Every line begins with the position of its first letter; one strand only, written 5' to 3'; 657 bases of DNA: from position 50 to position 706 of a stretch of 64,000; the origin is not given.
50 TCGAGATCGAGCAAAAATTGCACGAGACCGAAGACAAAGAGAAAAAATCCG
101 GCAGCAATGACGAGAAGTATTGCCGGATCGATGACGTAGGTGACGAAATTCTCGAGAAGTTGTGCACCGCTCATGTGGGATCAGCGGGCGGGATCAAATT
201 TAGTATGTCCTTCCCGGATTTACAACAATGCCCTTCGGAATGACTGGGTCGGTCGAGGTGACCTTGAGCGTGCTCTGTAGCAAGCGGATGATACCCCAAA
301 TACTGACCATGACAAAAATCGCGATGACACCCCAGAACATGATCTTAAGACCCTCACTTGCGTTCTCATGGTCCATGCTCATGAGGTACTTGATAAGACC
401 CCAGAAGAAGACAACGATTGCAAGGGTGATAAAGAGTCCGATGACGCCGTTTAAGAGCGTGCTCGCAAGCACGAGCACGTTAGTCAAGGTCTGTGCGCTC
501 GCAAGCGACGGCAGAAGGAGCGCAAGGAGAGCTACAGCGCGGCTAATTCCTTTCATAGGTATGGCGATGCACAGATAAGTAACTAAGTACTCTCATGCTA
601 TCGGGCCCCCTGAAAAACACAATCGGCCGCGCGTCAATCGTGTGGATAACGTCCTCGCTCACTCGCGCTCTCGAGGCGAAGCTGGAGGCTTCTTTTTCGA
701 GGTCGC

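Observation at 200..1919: Tandem cluster of three paralogous small secreted two-helix proteins (candidate VirB2/TrbC-like pilins) plus a 4-TM protein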

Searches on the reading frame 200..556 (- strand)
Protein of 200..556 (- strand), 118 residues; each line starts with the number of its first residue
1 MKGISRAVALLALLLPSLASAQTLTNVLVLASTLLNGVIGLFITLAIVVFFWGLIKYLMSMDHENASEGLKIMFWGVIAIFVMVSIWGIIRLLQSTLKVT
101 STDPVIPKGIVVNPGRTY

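Call 3: search_protein_families(library=pfam, proteins=[window:200-556:-], max_evalue=1)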
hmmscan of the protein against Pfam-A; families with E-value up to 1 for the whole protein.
window:200-556:- (118 aa): 2 families
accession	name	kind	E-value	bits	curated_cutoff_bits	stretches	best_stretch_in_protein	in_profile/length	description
PF18895.5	T4SS_pilin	-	3.9e-06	27.3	26.6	1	30-93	8-71/71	Type IV secretion system pilin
PF04078.19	Rcd1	-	0.16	11.8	37.7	1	19-95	61-136/260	Cell differentiation family, Rcd1-like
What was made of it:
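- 200..556 (-): A: pilin-like protein (118 aa): signal peptide (LASA|QT), a two-helix hairpin and a conserved extracellular tail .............. It is the best conserved of the five. PF18895 27.3 bits against a cut-off of 26.6 (call 3).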

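Call 4: search_protein_families(library=ncbifam, proteins=[window:200-556:-], max_evalue=1)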
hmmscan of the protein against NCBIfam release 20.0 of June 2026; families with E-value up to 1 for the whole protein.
window:200-556:- (118 aa): 6 families
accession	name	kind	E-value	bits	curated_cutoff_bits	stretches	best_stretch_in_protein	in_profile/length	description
NF045849.1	ICE_MMCAP2_0565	equivalog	5.8e-05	22.7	40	1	28-93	10-76/80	Mbov_0395 family pilin-like conjugal transfer protein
NF033883.1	conj_TraQ_IncI1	equivalog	0.036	13.9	80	1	26-95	5-72/175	conjugal transfer protein TraQ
NF041002.1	pilin_ComGF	equivalog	0.22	11.8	80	1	33-66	5-38/139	competence type IV pilus minor pilin ComGF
NF053846.1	glyco_with_XrtP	equivalog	0.26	9.9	520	1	6-95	339-428/440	XrtP-associated glycosyltransferase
NF047566.1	SE1626_fam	equivalog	0.34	10.8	70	1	41-74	7-36/55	SE1626 family protein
TIGR02447.1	yiiD_Cterm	subfamily_domain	0.45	10.4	97.1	1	68-107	35-73/138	putative thioesterase domain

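Call 6: find_encoding_contigs(protein=window:200-556:-, flank=10000, max_places=6)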
Protein window:200-556:- (118 aa): 4 contigs read that carry it; 3 places shown.
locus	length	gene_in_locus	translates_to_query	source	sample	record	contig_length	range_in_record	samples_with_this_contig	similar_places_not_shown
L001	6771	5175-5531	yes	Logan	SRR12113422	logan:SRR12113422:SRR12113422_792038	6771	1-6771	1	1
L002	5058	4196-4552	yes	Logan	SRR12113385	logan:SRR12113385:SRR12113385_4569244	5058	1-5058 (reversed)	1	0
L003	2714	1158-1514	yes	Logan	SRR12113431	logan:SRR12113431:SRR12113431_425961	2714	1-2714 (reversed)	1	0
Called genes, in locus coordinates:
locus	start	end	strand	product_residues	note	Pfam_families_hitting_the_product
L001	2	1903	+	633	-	?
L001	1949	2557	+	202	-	PF13489:Methyltransf_23 (weak), PF01209:Ubie_methyltran, PF13847:Methyltransf_31, PF08241:Methyltransf_11, PF08242:Methyltransf_12, PF13649:Methyltransf_25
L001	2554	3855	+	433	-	PF01547:SBP_bac_1, PF13416:SBP_bac_8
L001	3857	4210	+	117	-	PF04956:TrbC (weak), PF18895:T4SS_pilin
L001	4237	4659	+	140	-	-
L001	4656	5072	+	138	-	-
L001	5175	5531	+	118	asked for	PF18895:T4SS_pilin (weak)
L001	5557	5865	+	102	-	-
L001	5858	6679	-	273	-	PF01063:Aminotran_4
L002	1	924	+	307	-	?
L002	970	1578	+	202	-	PF13489:Methyltransf_23 (weak), PF01209:Ubie_methyltran, PF13847:Methyltransf_31, PF08241:Methyltransf_11, PF08242:Methyltransf_12, PF13649:Methyltransf_25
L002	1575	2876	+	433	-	PF01547:SBP_bac_1, PF13416:SBP_bac_8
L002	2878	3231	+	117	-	PF04956:TrbC (weak), PF18895:T4SS_pilin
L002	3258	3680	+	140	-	-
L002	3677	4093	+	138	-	-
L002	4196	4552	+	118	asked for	PF18895:T4SS_pilin (weak)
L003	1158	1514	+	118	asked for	PF18895:T4SS_pilin (weak)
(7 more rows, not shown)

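Call 15: find_homologous_proteins(query=A1, max_evalue=0.001)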
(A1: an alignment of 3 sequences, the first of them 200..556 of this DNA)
Query A1 (3 sequences) (118 aa, profile of the alignment): 1593 proteins with E <= 0.001 among 4842 candidates; the best 120 are listed.
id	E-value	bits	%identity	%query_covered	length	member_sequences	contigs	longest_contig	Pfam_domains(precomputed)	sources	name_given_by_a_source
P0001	1.4e-48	182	40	72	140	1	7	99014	-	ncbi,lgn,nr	ncbi:hypothetical protein HYW60_02505 [Candidatus Kaiserbacteria bacterium]|nr:hypothetical protein 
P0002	7.4e-43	163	32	71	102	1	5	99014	-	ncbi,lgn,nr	ncbi:hypothetical protein HYW60_02490 [Candidatus Kaiserbacteria bacterium]|nr:hypothetical protein 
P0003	1.4e-39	153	29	71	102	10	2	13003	-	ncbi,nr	ncbi:hypothetical protein HY414_00730 [Candidatus Kaiserbacteria bacterium]|nr:hypothetical protein 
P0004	4.2e-39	151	48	47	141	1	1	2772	-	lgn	-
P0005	7.1e-39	150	32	71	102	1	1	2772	-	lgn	-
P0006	8.0e-39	150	34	74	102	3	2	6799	-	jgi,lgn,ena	-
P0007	1.8e-38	149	29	71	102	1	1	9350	-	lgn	-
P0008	5.9e-38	147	88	100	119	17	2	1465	PF18895.6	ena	-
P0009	6.6e-38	147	33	71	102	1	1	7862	-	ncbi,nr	ncbi:hypothetical protein HY413_02615 [Candidatus Kaiserbacteria bacterium]|nr:hypothetical protein 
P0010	1.3e-37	146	29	81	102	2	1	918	-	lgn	-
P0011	2.2e-37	145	36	80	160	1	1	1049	-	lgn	-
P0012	4.8e-37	144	34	74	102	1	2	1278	-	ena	-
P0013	5.5e-37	144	38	69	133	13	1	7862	-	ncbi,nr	ncbi:hypothetical protein HY413_02600 [Candidatus Kaiserbacteria bacterium]|nr:hypothetical protein 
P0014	5.8e-37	144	93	81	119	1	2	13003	-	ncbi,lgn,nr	ncbi:hypothetical protein HY414_00725 [Candidatus Kaiserbacteria bacterium]|nr:hypothetical protein 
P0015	1.9e-36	142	77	97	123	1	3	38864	-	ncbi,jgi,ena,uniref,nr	ncbi:hypothetical protein A3A39_01525 [Candidatus Kaiserbacteria bacterium RIFCSPLOWO2_01_FULL_54_13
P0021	3.0e-35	139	85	79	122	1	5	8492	PF18895.6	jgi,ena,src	-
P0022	5.1e-35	138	86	76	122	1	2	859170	-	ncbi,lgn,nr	ncbi:MAG: hypothetical protein HYS26_03885 [Candidatus Kaiserbacteria bacterium]|nr:MAG: hypothetica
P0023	5.7e-35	138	81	97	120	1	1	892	PF18895.6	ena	-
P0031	1.2e-34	137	81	100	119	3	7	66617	PF18895.6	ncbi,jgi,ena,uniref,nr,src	ncbi:hypothetical protein A2853_00945 [Candidatus Kaiserbacteria bacterium RIFCSPHIGHO2_01_FULL_55_1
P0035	2.5e-34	136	31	71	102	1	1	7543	PF18895.6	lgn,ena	-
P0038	2.9e-34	135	33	71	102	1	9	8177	PF18895.6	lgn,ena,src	-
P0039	3.0e-34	135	87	76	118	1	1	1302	PF18895.6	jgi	jgi:hypothetical protein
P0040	3.6e-34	135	79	99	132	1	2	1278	PF18895.6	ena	-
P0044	8.6e-34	134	38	75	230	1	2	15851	PF18895.6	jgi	jgi:hypothetical protein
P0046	1.1e-33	133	86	81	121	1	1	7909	PF18895.6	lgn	-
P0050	1.4e-33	133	70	93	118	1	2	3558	PF18895.6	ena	-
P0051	1.4e-33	133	80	83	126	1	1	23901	PF18895.6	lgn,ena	-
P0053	1.7e-33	133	70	93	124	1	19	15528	PF18895.6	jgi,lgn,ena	-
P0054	1.7e-33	133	70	93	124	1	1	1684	PF18895.6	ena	-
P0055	2.1e-33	133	86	86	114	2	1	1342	PF18895.6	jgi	jgi:hypothetical protein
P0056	2.2e-33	133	77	88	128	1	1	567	PF18895.6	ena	-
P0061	3.1e-33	132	73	81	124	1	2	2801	PF18895.6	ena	-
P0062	3.9e-33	132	33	68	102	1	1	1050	PF18895.6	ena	-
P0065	6.0e-33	131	29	71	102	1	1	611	PF18895.6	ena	-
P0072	9.8e-33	130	31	95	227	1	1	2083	PF18895.6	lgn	-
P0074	1.4e-32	130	33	77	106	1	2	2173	PF18895.6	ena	-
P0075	1.4e-32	130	31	69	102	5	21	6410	PF18895.6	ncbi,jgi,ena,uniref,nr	ncbi:MAG: hypothetical protein UY98_C0042G0007 [Candidatus Kaiserbacteria bacterium GW2011_GWA2_58_9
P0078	1.7e-32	130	37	61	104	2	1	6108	PF18895.6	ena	-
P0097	5.4e-32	128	41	50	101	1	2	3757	PF18895.6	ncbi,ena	-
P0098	5.5e-32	128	28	86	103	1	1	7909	PF18895.6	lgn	-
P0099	6.2e-32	128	75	96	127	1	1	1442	PF18895.6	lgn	-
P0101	6.7e-32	128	30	74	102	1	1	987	PF18895.6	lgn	-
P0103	7.2e-32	128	76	87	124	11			PF18895.6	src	-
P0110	9.5e-32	127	80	90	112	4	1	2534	PF18895.6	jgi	-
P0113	1.3e-31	127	82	86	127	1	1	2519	PF18895.6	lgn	-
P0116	1.4e-31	127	72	88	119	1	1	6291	PF18895.6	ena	-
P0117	1.5e-31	127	33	71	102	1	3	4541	PF18895.6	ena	-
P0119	1.5e-31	127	74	90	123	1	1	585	PF18895.6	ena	-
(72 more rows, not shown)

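Call 16: find_encoding_contigs(protein=P0002, flank=10000, max_places=3)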
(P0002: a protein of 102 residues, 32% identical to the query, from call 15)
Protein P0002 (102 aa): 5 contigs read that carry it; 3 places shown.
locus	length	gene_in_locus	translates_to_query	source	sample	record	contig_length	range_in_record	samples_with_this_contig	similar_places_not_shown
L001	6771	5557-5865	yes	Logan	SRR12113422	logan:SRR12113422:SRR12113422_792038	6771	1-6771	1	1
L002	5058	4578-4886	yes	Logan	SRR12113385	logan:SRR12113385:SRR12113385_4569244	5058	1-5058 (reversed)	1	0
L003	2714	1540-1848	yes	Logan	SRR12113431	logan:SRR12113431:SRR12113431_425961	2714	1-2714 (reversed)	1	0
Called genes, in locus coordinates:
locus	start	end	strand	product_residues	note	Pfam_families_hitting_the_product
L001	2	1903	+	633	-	?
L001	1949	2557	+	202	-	PF13489:Methyltransf_23 (weak), PF01209:Ubie_methyltran, PF13847:Methyltransf_31, PF08241:Methyltransf_11, PF08242:Methyltransf_12, PF13649:Methyltransf_25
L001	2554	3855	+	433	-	PF01547:SBP_bac_1, PF13416:SBP_bac_8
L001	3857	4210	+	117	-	PF04956:TrbC (weak), PF18895:T4SS_pilin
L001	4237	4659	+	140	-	-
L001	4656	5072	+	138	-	-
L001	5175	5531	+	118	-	PF18895:T4SS_pilin (weak)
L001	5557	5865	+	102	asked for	-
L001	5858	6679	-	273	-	PF01063:Aminotran_4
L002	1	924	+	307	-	?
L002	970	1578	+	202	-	PF13489:Methyltransf_23 (weak), PF01209:Ubie_methyltran, PF13847:Methyltransf_31, PF08241:Methyltransf_11, PF08242:Methyltransf_12, PF13649:Methyltransf_25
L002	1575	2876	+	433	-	PF01547:SBP_bac_1, PF13416:SBP_bac_8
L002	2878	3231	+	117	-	PF04956:TrbC (weak), PF18895:T4SS_pilin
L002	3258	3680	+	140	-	-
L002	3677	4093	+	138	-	-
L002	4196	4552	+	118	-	PF18895:T4SS_pilin (weak)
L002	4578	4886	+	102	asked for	-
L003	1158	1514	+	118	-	PF18895:T4SS_pilin (weak)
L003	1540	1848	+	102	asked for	-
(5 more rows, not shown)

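Call 17: find_encoding_contigs(protein=P0022, flank=10000, max_places=3)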
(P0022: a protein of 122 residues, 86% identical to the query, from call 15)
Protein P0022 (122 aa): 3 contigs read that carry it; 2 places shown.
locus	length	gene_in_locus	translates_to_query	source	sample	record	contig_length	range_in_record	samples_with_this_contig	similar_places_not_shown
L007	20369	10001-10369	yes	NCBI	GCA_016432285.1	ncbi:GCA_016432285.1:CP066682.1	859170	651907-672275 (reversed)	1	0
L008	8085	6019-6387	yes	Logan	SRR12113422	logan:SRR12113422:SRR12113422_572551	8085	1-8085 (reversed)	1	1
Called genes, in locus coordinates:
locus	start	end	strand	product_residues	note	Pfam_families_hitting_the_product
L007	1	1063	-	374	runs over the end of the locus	PF00575:S1 (weak), PF23459:S1_RRP5 (faint), PF21543:CvfB_2nd (faint), PF21710:Spt6_S1 (faint), PF00575:S1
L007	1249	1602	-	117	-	-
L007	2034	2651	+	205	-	PF13483:Lactamase_B_3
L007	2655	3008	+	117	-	-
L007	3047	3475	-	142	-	-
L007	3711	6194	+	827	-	PF00521:DNA_topoisoIV, PF03989:DNA_gyraseA_C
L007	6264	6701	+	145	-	-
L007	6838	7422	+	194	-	PF13489:Methyltransf_23 (weak), PF01209:Ubie_methyltran, PF13847:Methyltransf_31, PF08241:Methyltransf_11, PF08242:Methyltransf_12, PF13649:Methyltransf_25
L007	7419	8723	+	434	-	PF01547:SBP_bac_1, PF13416:SBP_bac_8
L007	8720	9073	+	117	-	PF04956:TrbC (weak), PF18895:T4SS_pilin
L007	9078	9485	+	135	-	-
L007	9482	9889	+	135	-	-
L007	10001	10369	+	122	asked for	-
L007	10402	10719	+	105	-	-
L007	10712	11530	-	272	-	PF01063:Aminotran_4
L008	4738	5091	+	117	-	PF04956:TrbC (weak), PF18895:T4SS_pilin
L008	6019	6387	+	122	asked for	-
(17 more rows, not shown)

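Call 20: find_related_loci(query=A1, collection=genome_contigs, flank=10000)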
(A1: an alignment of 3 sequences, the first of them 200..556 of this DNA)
Query A1 (118 aa) in genome_contigs; peptide patterns used: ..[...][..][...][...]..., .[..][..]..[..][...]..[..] (x = any residue, [..] = any of these).
599 stretches matched a pattern (row limit reached: there are more); 550 encode a relative of the query (tblastn E <= 1e-3); the best 80 are kept; 80 distinct loci.
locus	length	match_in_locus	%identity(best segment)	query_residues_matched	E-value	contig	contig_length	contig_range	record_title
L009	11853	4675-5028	86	1-118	7e-63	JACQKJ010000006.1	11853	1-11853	MAG: Candidatus Komeilibacteria bacterium isolate NC_groundwater_1174_Ag_S-0.1um_52_33 S_p1_S3_coassembly_k141_172122, w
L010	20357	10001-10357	84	1-118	3e-61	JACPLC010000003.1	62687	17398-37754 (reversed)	MAG: Candidatus Kaiserbacteria bacterium isolate NC_groundwater_511_Ag_S-0.1um_54_12 S35_SO-1_scaffold_158874, whole gen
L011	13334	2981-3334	86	1-118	5e-56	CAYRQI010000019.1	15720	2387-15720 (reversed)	MAG TPA_asm: uncultured Candidatus Saccharibacteria bacterium isolate SRP124282_co5_37 genome assembly, contig: NODE_282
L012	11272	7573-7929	87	1-118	1e-54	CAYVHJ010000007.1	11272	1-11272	MAG TPA_asm: uncultured Candidatus Saccharibacteria bacterium isolate SRP269290_co2_340 genome assembly, contig: NODE_71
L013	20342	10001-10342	77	5-118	3e-54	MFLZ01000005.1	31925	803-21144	MAG: Candidatus Kaiserbacteria bacterium RIFCSPLOWO2_01_FULL_54_13 rifcsplowo2_01_scaffold_12097, whole genome shotgun s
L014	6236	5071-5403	78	5-115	6e-52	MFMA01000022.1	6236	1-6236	MAG: Candidatus Kaiserbacteria bacterium RIFCSPLOWO2_01_FULL_54_20 rifcsplowo2_01_scaffold_35976, whole genome shotgun s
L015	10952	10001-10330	72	8-117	3e-48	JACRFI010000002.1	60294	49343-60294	MAG: Candidatus Kaiserbacteria bacterium isolate NC_groundwater_1721_Pr3_B-0.1um_51_76 SR-2_scaffold_141_98621, whole ge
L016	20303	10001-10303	74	14-114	3e-47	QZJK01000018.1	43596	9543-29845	MAG: Candidatus Parcubacteria bacterium isolate SURF_41 Ga0104751_1001237, whole genome shotgun sequence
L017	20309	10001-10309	74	13-115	8e-47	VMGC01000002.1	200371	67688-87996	MAG: Parcubacteria group bacterium Gr01-1014_8 G01um10148_scaffold_32, whole genome shotgun sequence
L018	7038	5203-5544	70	1-116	6e-47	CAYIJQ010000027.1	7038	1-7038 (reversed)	MAG TPA_asm: uncultured Candidatus Saccharibacteria bacterium isolate ERP119705_co24_1052 genome assembly, contig: NODE_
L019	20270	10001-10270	86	26-115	2e-46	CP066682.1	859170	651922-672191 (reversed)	MAG: Candidatus Kaiserbacteria bacterium isolate NC_groundwater_79_Ag_B-0.1um_58_26 chromosome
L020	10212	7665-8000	71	5-117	1e-45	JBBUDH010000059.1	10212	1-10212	MAG: Patescibacteria group bacterium isolate H43-bin093_1 H43_bin093_1_000000000059, whole genome shotgun sequence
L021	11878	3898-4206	76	15-118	3e-45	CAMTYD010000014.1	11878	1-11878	MAG: uncultured Parcubacteria group bacterium isolate G02_MAG_00011 genome assembly, contig: G02_MAG_00011_000000000026,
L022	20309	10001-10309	74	12-115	8e-45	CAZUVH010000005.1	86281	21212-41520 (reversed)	MAG TPA_asm: uncultured Candidatus Saccharibacteria bacterium isolate SRP287051_co2_176 genome assembly, contig: NODE_59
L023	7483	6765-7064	78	15-115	6e-45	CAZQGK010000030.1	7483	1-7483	MAG TPA_asm: uncultured Candidatus Saccharibacteria bacterium isolate ERP113451_co1_332 genome assembly, contig: NODE_12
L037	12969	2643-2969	65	5-113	2e-41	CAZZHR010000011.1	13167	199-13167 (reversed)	MAG TPA_asm: uncultured Candidatus Saccharibacteria bacterium isolate SRP329715_co2_192 genome assembly, contig: NODE_88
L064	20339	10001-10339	54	5-116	3e-31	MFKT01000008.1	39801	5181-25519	MAG: Candidatus Kaiserbacteria bacterium RIFCSPHIGHO2_01_FULL_53_29 rifcsphigho2_01_scaffold_1511, whole genome shotgun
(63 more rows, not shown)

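Call 32: search_solved_structures(query=A3, max_evalue=10, show_alignments=2)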
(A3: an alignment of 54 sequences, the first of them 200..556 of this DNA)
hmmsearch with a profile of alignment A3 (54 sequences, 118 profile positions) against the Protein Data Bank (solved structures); distinct sequences matched with E-value up to 10: 4.
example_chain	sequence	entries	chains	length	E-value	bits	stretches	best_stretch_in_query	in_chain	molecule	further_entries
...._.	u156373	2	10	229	0.018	18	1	13-94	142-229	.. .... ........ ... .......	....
8yq5_E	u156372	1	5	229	0.044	16.8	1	13-94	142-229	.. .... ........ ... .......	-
8vc3_E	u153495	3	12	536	0.87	12.6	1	35-95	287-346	Potassium voltage-gated channel subfamily A member 2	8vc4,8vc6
8vch_A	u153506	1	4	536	1.3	12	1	35-95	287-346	Potassium voltage-gated channel subfamily A member 2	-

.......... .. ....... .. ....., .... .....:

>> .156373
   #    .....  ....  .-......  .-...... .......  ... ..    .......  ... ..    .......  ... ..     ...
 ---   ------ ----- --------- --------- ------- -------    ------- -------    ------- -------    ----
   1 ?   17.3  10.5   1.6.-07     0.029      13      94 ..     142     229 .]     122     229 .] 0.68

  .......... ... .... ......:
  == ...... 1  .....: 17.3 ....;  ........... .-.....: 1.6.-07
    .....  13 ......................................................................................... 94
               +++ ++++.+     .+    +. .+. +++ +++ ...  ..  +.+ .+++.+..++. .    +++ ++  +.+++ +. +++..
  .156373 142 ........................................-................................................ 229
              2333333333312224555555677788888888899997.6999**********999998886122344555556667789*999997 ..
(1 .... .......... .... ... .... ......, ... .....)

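Call 47: predict_structure(alignment_id=A5)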
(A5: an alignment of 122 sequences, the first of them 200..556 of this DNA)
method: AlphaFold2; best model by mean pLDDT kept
length: 118 residues; sequences in the alignment: 122
mean_pLDDT: 72.5   pTM: 0.44
mean pLDDT of the five models: 72.5, 70.5, 68.3, 67.0, 65.6
residues with pLDDT >= 90: 7; 70-90: 58; 50-70: 46; < 50: 7
segments of 3 or more residues with pLDDT < 50: 115-118
pLDDT, mean of each block of 10 residues (from residue 1): 60 63 71 82 90 84 70 89 87 69 52 48
secondary structure, 60 per line:
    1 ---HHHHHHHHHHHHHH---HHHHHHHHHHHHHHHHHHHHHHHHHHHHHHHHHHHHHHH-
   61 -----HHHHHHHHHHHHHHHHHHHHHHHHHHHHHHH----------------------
elements in order: H4-17 H21-59 H66-96
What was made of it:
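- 200..556 (-): AlphaFold2 gives helices 21-59 and 66-96, mean pLDDT 72.5 (call 47).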

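Call 58: search_protein_families(library=pfam, proteins=[L064:18985-19467:+, L064:19604-20224:+, L037:11889-12326:+, L001:5557-5865:+, L064:15979-18708:+], max_evalue=0.1)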
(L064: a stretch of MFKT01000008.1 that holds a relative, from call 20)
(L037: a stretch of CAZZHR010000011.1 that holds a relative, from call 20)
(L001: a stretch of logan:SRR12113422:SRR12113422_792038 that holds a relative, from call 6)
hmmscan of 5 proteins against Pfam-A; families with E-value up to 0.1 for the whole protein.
L064:18985-19467:+ (160 aa): 1 family
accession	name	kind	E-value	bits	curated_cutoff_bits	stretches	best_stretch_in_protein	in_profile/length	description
PF18895.5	T4SS_pilin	-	0.00027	21.4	26.6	1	67-131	7-70/71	Type IV secretion system pilin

L064:19604-20224:+ (206 aa): 1 family
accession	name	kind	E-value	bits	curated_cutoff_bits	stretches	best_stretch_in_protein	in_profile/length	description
PF02452.23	PemK_toxin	-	3.1e-12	47.1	23.1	1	103-203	3-109/109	PemK-like, MazF-like toxin of type II toxin-antitoxin system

L037:11889-12326:+ (145 aa): 5 families
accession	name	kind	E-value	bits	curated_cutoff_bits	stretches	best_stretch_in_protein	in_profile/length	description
PF05552.17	MS_channel_1st_1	-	0.0013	19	22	1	94-123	11-40/50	Mechanosensitive ion channel, conserved TM helix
PF07264.17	EI24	-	0.0043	17.6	32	1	51-144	13-98/199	Sulfate transporter CysZ/Etoposide-induced protein 2.4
PF18895.5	T4SS_pilin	-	0.0093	16.5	26.6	1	64-116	19-70/71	Type IV secretion system pilin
PF20176.3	DUF6541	-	0.012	14.3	29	1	61-138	287-362/646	Family of unknown function (DUF6541)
PF11145.14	DUF2921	-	0.059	13.4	27.5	1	2-108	41-132/236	Transmembrane E3 ligase/DUF2921 transmembrane domain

L001:5557-5865:+ (102 aa): 4 families
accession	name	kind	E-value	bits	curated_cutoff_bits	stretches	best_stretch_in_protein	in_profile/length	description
PF18895.5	T4SS_pilin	-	0.00028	21.3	26.6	1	19-72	18-69/71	Type IV secretion system pilin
PF03729.18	DUF308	-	0.023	15.4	25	1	19-61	22-65/73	Short repeat of unknown function (DUF308)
PF02535.28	Zip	-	0.039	13.6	35.1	1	17-66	271-321/323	ZIP Zinc transporter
PF06779.20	MFS_4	-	0.073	12.8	26.3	1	20-77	194-254/364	Uncharacterised MFS-type transporter YbfB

L064:15979-18708:+ (909 aa): 31 families (the best 25 are shown)
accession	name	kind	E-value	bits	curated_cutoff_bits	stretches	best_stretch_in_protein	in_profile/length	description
PF07724.20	AAA_2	-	2e-68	230.1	27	1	610-785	1-166/166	AAA domain (Cdc48 subfamily)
PF17871.7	AAA_lid_9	-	3.6e-34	117.3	22.8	1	350-447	1-98/104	AAA lid domain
PF10431.15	ClpB_D2-small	-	2.9e-23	82.2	21.9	1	791-871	1-81/81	C-terminal, D2-small domain, of ClpB protein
PF00004.35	AAA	-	4.1e-22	79.5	21.2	2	211-342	2-124/131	ATPase family associated with various cellular activities (AAA)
PF02861.25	Clp_N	-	1.7e-21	76.6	20.7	2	104-151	2-50/53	Clp amino terminal domain, pathogenicity island component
PF07728.20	AAA_5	-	2.7e-17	63.5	22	1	615-736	2-125/139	AAA domain (dynein-related subfamily)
PF13191.12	AAA_16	-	1.8e-11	45.3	32.6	2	188-229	2-46/167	AAA ATPase domain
PF13401.12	AAA_22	-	3.7e-10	40.7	27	2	614-709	7-109/130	AAA domain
PF00158.32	Sigma54_activat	-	3.9e-09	36.9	20.2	1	586-715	3-124/168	Sigma-54 interaction domain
PF12775.13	AAA_7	-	2e-05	24.7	25.8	1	614-663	35-84/181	P-loop containing dynein motor region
PF01637.24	ATPase_2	-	3.2e-05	24.3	33.2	0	263-296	94-127/225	ATPase domain predominantly from Archaea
PF20720.3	nSTAND3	-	7.3e-05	22.9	27.2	0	205-233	15-43/155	Novel STAND NTPase 3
PF13173.12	AAA_14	-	0.00012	22.6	27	0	616-711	6-88/129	AAA domain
PF01695.23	IstB_IS21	-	0.00025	21.1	24.1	0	205-230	90-115/238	IstB-like ATP binding protein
PF13481.12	AAA_25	-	0.00031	20.9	27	1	211-286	37-110/195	AAA domain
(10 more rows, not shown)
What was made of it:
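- Pfam and NCBIfam hits in the window (calls 3, 4, 58).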
